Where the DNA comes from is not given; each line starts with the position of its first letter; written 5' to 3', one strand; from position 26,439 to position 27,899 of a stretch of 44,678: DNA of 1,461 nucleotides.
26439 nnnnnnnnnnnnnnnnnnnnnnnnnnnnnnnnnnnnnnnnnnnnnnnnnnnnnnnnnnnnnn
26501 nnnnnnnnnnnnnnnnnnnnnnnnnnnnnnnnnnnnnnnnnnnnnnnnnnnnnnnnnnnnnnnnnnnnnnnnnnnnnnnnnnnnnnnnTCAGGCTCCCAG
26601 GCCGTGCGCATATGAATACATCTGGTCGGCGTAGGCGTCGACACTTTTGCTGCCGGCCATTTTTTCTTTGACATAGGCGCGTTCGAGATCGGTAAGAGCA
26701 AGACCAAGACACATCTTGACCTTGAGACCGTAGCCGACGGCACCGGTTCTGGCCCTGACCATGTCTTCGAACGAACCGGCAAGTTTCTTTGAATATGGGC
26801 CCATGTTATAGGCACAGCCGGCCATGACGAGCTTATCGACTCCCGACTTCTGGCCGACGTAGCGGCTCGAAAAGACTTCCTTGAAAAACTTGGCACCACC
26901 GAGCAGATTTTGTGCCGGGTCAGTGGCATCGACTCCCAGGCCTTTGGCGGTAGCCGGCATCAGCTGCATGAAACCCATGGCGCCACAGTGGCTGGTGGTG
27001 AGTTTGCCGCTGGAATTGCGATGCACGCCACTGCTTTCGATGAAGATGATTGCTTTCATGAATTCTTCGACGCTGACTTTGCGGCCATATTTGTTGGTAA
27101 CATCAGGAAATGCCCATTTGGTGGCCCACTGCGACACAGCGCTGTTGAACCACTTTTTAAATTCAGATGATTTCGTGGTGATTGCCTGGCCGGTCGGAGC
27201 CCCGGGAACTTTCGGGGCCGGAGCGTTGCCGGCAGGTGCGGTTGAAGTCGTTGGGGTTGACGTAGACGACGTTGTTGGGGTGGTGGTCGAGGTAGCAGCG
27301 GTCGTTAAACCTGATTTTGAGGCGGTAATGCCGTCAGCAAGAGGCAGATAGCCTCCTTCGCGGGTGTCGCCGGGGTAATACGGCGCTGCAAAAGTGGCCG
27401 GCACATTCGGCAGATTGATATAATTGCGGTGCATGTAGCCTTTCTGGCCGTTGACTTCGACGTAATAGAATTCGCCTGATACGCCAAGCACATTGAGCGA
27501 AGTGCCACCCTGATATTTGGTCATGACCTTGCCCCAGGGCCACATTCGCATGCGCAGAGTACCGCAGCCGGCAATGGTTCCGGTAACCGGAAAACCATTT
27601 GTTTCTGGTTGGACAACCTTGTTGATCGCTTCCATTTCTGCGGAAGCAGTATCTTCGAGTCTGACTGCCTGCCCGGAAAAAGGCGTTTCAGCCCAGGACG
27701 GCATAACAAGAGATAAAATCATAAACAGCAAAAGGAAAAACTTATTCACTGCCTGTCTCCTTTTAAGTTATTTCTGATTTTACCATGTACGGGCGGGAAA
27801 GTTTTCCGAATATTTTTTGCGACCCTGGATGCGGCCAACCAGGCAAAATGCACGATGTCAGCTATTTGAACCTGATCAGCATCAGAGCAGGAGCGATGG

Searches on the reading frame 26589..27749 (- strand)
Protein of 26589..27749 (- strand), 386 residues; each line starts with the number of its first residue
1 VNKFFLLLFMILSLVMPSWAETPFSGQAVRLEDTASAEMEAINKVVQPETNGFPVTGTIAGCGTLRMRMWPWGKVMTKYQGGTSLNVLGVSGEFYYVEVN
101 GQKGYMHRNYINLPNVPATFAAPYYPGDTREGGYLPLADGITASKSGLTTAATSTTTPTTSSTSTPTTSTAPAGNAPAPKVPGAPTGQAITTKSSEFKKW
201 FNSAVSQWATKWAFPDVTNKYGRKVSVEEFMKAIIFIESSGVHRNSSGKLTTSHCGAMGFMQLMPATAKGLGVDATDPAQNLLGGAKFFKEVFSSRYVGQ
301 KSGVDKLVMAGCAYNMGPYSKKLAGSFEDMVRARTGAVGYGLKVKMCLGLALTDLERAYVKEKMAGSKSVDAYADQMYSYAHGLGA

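Call 51: search_protein_families(library=pfam, proteins=[window:26589-27749:-], max_evalue=0.001)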
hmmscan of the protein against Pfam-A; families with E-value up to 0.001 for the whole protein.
window:26589-27749:- (386 aa): 3 families
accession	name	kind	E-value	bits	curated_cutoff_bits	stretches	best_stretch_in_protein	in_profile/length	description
PF01464.25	SLT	-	3.8e-10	39.8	21.3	1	226-321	12-101/117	Transglycosylase SLT domain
PF08239.17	SH3_3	-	5.6e-05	23.7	27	1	74-111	14-53/54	Bacterial SH3 domain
PF13406.11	SLT_2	-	0.00036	20.3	24.3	1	227-276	128-174/292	Transglycosylase SLT domain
